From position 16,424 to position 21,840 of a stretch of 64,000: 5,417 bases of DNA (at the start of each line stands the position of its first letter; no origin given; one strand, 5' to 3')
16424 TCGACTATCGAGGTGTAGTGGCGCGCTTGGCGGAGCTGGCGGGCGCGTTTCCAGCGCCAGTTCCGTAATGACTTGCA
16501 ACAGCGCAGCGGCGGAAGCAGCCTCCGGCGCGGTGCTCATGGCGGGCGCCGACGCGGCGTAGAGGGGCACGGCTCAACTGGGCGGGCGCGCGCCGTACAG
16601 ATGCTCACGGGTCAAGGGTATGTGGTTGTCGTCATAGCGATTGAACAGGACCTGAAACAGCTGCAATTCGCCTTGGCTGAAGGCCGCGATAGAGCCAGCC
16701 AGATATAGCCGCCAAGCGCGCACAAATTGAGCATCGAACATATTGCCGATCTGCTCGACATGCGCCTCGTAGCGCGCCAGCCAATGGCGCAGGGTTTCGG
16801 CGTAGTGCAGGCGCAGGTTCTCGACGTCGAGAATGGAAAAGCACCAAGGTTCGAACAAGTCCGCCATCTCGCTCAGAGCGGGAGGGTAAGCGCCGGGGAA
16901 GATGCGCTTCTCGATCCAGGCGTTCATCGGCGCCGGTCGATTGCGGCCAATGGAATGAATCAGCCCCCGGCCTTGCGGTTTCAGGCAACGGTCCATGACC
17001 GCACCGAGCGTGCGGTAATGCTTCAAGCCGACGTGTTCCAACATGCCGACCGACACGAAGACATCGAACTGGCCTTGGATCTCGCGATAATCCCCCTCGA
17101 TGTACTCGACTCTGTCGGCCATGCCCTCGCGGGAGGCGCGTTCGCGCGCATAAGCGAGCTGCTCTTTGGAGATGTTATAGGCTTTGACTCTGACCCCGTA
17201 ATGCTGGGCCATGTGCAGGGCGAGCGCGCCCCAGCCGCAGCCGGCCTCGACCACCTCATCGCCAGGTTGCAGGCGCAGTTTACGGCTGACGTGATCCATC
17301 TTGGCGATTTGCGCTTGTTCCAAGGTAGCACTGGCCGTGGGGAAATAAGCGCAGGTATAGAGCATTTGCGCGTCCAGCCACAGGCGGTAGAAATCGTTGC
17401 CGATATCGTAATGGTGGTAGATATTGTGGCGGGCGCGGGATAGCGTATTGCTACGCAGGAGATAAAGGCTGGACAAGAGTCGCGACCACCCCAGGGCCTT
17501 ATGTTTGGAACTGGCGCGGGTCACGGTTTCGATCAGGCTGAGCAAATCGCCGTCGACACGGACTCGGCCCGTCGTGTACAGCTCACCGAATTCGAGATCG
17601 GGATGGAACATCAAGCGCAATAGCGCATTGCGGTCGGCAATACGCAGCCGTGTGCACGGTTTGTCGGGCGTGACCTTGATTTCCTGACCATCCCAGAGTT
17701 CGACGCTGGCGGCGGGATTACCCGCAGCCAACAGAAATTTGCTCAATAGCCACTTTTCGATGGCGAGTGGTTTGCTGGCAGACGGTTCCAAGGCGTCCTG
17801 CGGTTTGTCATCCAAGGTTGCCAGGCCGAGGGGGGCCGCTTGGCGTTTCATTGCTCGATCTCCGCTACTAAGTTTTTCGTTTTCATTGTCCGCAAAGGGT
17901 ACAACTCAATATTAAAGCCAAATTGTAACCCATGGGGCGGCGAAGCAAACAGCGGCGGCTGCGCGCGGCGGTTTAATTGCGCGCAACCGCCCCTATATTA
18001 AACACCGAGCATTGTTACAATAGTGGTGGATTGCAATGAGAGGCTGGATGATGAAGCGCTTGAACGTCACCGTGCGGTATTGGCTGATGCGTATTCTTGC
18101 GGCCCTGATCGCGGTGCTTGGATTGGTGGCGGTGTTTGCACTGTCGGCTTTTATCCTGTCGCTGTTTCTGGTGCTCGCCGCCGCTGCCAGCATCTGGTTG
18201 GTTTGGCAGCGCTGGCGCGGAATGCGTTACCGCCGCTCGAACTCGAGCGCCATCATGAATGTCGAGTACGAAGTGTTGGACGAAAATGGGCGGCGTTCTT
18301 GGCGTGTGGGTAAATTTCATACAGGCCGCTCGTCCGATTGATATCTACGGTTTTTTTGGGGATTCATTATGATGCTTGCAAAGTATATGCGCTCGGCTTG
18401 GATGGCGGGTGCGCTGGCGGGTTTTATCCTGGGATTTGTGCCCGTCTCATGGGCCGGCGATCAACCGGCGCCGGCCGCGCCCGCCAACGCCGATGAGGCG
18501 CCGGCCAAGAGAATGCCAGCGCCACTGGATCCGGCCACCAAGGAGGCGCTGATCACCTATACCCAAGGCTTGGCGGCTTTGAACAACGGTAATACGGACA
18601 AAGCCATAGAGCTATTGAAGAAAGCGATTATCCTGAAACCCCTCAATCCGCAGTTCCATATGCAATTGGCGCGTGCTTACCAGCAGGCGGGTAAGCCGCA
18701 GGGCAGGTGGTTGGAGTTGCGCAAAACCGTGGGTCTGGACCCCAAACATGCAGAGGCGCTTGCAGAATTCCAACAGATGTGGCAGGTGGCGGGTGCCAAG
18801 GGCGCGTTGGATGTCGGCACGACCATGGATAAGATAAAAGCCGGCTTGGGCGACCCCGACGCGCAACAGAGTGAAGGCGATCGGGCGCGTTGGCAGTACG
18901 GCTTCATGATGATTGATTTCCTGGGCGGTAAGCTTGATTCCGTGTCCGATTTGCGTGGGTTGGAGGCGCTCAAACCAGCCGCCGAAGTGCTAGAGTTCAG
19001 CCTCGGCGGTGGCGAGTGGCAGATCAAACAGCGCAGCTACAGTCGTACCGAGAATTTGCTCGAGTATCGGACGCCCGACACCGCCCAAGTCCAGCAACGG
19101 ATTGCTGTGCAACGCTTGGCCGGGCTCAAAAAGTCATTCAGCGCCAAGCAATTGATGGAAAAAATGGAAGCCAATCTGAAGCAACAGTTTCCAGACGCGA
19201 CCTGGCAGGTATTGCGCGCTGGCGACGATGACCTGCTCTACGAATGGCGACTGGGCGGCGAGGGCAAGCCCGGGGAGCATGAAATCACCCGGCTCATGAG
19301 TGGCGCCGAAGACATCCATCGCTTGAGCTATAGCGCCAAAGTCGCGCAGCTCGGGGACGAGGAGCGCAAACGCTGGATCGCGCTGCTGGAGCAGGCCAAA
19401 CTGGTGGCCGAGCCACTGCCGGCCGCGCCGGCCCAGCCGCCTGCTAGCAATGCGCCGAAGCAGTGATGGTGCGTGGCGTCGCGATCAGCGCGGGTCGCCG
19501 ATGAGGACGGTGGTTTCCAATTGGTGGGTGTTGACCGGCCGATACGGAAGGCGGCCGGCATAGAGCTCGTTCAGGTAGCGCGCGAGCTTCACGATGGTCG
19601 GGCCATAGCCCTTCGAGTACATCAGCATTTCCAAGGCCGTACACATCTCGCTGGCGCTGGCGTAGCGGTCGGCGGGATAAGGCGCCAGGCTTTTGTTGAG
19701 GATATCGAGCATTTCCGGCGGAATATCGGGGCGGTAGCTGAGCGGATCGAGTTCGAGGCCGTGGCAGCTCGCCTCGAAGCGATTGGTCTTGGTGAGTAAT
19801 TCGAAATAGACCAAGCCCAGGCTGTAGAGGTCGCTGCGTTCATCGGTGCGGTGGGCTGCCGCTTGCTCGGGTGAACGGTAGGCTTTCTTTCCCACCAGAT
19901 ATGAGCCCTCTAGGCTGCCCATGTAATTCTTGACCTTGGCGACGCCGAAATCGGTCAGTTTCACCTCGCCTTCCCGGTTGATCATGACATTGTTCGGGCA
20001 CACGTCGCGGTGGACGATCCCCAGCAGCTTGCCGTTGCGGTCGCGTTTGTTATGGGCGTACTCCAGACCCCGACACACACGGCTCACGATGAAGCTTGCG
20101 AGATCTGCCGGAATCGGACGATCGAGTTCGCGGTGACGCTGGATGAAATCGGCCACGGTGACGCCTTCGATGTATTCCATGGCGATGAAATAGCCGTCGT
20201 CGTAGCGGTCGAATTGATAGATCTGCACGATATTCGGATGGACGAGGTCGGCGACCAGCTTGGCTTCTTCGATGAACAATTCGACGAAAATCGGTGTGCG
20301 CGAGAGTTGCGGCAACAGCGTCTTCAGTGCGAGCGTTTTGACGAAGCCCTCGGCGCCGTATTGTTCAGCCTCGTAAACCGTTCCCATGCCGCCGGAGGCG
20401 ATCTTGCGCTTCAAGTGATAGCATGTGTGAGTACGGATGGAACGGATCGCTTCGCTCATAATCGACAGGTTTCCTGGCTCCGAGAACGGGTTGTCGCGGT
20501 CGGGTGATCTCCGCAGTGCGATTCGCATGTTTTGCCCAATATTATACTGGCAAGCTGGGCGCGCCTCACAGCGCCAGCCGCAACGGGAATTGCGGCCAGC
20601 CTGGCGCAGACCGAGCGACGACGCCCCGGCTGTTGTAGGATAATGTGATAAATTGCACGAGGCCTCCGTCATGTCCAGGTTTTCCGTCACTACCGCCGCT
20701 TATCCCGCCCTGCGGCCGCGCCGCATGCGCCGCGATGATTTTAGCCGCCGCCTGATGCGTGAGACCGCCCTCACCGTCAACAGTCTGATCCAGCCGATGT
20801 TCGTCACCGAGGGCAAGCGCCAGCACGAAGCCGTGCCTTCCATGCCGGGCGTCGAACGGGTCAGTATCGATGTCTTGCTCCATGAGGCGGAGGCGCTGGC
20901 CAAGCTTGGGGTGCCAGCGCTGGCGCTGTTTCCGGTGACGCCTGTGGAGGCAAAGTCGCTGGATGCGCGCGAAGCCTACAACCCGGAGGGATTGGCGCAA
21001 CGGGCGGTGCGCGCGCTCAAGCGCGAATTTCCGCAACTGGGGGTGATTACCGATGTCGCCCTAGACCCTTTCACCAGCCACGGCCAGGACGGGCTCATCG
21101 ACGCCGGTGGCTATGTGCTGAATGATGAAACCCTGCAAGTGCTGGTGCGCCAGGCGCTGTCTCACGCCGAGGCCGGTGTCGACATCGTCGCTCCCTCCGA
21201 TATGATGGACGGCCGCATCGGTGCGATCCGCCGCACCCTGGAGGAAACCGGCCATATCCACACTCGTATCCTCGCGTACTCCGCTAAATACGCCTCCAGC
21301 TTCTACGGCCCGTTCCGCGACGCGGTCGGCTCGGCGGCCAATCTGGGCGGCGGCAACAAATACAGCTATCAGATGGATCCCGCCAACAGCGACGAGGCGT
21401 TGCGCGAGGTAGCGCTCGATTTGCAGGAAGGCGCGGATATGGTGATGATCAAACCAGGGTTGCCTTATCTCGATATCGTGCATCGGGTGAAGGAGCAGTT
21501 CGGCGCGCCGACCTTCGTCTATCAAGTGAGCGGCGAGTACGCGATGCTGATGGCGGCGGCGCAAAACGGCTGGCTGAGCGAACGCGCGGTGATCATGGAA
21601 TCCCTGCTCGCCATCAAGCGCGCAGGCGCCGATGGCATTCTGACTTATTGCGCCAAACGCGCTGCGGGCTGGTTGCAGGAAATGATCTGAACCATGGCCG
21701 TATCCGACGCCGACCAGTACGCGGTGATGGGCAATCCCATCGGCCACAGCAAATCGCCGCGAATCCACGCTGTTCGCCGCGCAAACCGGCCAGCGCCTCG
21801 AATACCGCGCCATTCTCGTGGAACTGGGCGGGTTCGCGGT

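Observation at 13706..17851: Two-gene lipid operon: Cfa-like SAM methyltransferase plus an ACP / fatty acyl-AMP ligase / lysophospholipid acyltransferase fusion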

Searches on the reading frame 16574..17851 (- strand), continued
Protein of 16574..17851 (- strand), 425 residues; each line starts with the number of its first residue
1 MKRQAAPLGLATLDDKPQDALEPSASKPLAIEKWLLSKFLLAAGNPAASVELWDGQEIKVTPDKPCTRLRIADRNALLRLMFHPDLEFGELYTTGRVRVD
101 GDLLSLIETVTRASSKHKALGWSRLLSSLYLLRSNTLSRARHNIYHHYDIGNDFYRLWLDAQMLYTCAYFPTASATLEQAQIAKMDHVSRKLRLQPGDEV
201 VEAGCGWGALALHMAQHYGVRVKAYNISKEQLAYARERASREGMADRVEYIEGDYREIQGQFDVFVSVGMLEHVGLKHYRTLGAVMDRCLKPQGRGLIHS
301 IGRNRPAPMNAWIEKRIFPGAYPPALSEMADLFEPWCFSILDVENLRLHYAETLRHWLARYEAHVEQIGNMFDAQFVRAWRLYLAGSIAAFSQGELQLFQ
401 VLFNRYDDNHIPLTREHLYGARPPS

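Call 61: find_encoding_contigs(protein=P0283, flank=5000, max_places=1)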
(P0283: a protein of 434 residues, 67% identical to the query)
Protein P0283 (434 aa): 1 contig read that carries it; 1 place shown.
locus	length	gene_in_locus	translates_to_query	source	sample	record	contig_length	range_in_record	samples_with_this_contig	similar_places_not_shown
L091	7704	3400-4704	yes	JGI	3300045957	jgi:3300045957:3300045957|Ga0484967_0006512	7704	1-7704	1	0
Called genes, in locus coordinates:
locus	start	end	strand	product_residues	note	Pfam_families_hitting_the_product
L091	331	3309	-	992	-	PF00176:SNF2-rel_dom, PF00270:DEAD (weak), PF04851:ResIII, PF11496:HDA2-3 (weak), PF00271:Helicase_C, PF16203:ERCC3_RAD25_C (weak)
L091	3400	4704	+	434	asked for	PF25371:DUF7884, PF02353:CMAS, PF13489:Methyltransf_23 (weak), PF05175:MTS (weak), PF08241:Methyltransf_11, PF08242:Methyltransf_12 (weak), PF13649:Methyltransf_25, PF13847:Methyltransf_31 (weak), +1 more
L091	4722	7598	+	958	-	PF00550:PP-binding, PF00501:AMP-binding, PF01553:Acyltransferase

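Call 62: find_encoding_contigs(protein=P0291, flank=5000, max_places=1)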
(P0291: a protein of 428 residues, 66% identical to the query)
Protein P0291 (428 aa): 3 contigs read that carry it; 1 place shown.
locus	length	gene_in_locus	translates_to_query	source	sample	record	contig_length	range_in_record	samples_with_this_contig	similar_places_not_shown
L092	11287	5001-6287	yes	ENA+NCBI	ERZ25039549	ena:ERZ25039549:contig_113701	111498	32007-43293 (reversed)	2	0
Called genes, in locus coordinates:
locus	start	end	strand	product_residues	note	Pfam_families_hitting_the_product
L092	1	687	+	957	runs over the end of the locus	PF03993:DUF349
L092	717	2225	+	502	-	PF07364:DUF1485, PF07171:MlrC_C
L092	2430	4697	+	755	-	PF01590:GAF (weak), PF13185:GAF_2, PF00989:PAS, PF08448:PAS_4, PF13188:PAS_8, PF13426:PAS_9, PF00990:GGDEF, PF00563:EAL, +1 more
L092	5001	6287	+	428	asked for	PF25371:DUF7884 (weak), PF02353:CMAS, PF13489:Methyltransf_23, PF05175:MTS (weak), PF13847:Methyltransf_31, PF08241:Methyltransf_11, PF08242:Methyltransf_12, PF13649:Methyltransf_25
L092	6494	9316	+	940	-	PF00550:PP-binding, PF00501:AMP-binding, PF01553:Acyltransferase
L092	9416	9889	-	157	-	PF00255:GSHPx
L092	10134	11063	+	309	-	PF00004:AAA (weak), PF07726:AAA_3, PF07728:AAA_5, PF17863:AAA_lid_2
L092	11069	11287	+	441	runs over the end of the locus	PF01882:DUF58 (weak)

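Call 73: find_encoding_contigs(protein=P0331, flank=4000, max_places=1)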
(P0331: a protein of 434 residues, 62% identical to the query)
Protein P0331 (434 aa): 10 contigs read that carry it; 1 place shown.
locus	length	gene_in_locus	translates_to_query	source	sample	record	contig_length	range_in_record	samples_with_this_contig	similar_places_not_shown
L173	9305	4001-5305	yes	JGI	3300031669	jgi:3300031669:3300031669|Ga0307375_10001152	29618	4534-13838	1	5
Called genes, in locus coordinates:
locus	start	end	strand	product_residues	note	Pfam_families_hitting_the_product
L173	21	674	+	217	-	PF27733:UCP029691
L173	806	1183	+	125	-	-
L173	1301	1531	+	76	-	-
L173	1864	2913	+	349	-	PF01791:DeoC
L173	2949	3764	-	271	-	PF00005:ABC_tran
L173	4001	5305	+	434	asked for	PF25371:DUF7884, PF02353:CMAS, PF13847:Methyltransf_31 (weak), PF08241:Methyltransf_11, PF08242:Methyltransf_12 (faint), PF13649:Methyltransf_25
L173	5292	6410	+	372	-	PF00890:FAD_binding_2 (weak), PF01266:DAO (weak), PF01494:FAD_binding_3, PF01946:Thi4 (faint), PF07992:Pyr_redox_2 (weak), PF13450:NAD_binding_8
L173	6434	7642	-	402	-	-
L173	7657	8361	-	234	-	PF05552:MS_channel_1st_1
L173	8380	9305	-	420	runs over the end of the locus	PF21969:MGS_GT (weak)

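Call 74: find_encoding_contigs(protein=P0330, flank=4000, max_places=1)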
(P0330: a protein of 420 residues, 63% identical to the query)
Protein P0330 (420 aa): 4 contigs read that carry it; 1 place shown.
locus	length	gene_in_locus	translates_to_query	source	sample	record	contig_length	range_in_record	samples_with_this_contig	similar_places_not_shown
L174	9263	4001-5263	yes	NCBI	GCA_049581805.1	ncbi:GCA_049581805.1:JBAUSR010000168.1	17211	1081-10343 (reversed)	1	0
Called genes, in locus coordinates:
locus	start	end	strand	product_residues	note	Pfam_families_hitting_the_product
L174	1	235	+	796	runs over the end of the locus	PF09364:XFP_N, PF03894:XFP, PF09363:XFP_C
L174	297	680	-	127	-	-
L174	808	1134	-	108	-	-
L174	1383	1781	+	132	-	PF01258:zf-dskA_traR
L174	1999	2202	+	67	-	PF07311:Dodecin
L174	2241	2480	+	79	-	PF01951:Archease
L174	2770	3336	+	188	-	PF02482:Ribosomal_S30AE, PF00313:CSD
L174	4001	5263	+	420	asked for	PF25371:DUF7884, PF02353:CMAS, PF05175:MTS (weak), PF13489:Methyltransf_23 (weak), PF13847:Methyltransf_31, PF08241:Methyltransf_11, PF08242:Methyltransf_12, PF13649:Methyltransf_25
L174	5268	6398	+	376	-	PF00890:FAD_binding_2 (faint), PF01266:DAO, PF01494:FAD_binding_3, PF07992:Pyr_redox_2 (weak), PF13450:NAD_binding_8 (weak)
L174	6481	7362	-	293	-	PF12728:HTH_17, PF12727:PBP_like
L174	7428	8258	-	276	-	PF02634:FdhD-NarQ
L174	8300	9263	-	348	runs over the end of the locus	PF04055:Radical_SAM, PF06463:Mob_synth_C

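Call 77: search_protein_families(library=pfam, proteins=[L174:5268-6398:+], max_evalue=0.001)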
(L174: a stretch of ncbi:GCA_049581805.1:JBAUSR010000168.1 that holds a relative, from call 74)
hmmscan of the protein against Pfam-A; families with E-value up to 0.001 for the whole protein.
L174:5268-6398:+ (376 aa): 9 families
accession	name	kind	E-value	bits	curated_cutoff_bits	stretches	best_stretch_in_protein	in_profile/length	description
PF01494.25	FAD_binding_3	-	7e-14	52.2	22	1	3-56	1-54/349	FAD binding domain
PF01266.30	DAO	-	4.4e-11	43.4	27.9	1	5-51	1-50/353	FAD dependent oxidoreductase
PF13450.12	NAD_binding_8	-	1.5e-07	32.1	21.9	1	8-36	1-29/68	NAD(P)-binding Rossmann-like domain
PF07992.20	Pyr_redox_2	-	3e-06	27.3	26.1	1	5-43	2-35/291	Pyridine nucleotide-disulphide oxidoreductase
PF00890.30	FAD_binding_2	-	1.6e-05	24.7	20.4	1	5-35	1-31/414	FAD binding domain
PF01946.23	Thi4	-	3.5e-05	23.6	26.2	1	4-34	18-49/235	Thi4 family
PF12831.13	FAD_oxidored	-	9e-05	22.4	27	1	5-37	1-33/416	FAD dependent oxidoreductase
PF03486.20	HI0933_like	-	0.00013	21.9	50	1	5-42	2-39/244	HI0933-like protein Rossmann domain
PF05834.18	Lycopene_cycl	-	0.00078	19.1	23.4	0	5-34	1-32/380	Lycopene cyclase protein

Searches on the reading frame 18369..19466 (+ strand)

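Call 18: search_protein_families(library=pfam, proteins=[window:18369-19466:+], max_evalue=0.001)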
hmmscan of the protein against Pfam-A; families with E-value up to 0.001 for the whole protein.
window:18369-19466:+ (365 aa): 8 families
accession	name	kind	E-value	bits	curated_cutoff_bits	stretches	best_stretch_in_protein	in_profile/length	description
PF14559.12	TPR_19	-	2.1e-06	28.4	25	1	71-110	2-41/68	Tetratricopeptide repeat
PF13432.12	TPR_16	-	4.2e-06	27.5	32.7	1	64-110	1-47/65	Tetratricopeptide repeat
PF07719.23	TPR_2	-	7.2e-06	26.2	27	1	64-92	5-33/34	Tetratricopeptide repeat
PF13428.12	TPR_14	-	1.2e-05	26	23.5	0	67-103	8-44/44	Tetratricopeptide repeat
PF13414.12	TPR_11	-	1.5e-05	25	26.8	1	73-108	7-42/42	TPR repeat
PF13431.12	TPR_17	-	7.6e-05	23.1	24.4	0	82-111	1-30/34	Tetratricopeptide repeat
PF24575.1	TPR_Slam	-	0.00012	22.9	35.2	1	56-104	43-91/104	Surface lipoprotein assembly modifier, N-terminal TPR repeats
PF00515.34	TPR_1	-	0.0002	21.5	27.8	0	64-91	5-32/34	Tetratricopeptide repeat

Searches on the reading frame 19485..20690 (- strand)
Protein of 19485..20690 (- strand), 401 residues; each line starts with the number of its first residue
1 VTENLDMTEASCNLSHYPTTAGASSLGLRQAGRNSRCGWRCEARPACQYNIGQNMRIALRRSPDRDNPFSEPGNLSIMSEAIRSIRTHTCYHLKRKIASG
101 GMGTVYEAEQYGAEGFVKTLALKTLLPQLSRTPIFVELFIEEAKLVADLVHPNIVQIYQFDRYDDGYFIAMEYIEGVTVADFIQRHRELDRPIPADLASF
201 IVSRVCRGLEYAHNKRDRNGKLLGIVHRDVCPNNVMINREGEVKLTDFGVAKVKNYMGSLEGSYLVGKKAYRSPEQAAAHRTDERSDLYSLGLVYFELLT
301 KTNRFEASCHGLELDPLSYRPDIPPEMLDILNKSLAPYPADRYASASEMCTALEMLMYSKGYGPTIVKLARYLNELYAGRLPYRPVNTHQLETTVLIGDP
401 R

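Call 18: search_protein_families(library=pfam, proteins=[window:19485-20690:-], max_evalue=0.001)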
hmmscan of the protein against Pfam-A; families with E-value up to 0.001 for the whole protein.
window:19485-20690:- (401 aa): 2 families
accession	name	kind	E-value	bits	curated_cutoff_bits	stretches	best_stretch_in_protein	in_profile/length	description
PF00069.31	Pkinase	-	2.2e-37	129.3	31.7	1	91-344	1-253/263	Protein kinase domain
PF07714.23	PK_Tyr_Ser-Thr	-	5.3e-27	95.2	23.1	1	92-303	2-202/258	Protein tyrosine and serine/threonine kinase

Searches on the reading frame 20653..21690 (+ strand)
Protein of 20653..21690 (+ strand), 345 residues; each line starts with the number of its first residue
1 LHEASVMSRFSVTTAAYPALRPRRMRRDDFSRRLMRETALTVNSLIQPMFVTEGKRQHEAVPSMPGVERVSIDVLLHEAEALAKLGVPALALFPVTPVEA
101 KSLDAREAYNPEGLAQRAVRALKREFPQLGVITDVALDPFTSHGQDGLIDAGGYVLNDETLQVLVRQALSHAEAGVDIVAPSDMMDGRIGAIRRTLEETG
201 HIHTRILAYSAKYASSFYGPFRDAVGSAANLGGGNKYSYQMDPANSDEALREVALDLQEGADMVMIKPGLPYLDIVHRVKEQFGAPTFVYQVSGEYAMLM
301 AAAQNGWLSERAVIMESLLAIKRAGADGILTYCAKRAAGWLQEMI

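Call 18: search_protein_families(library=pfam, proteins=[window:20653-21690:+], max_evalue=0.001)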
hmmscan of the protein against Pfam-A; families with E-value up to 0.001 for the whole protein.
window:20653-21690:+ (345 aa): 1 family
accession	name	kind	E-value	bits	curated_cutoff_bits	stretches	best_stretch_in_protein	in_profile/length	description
PF00490.27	ALAD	-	1e-137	459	24.6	1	21-340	3-317/317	Delta-aminolevulinic acid dehydratase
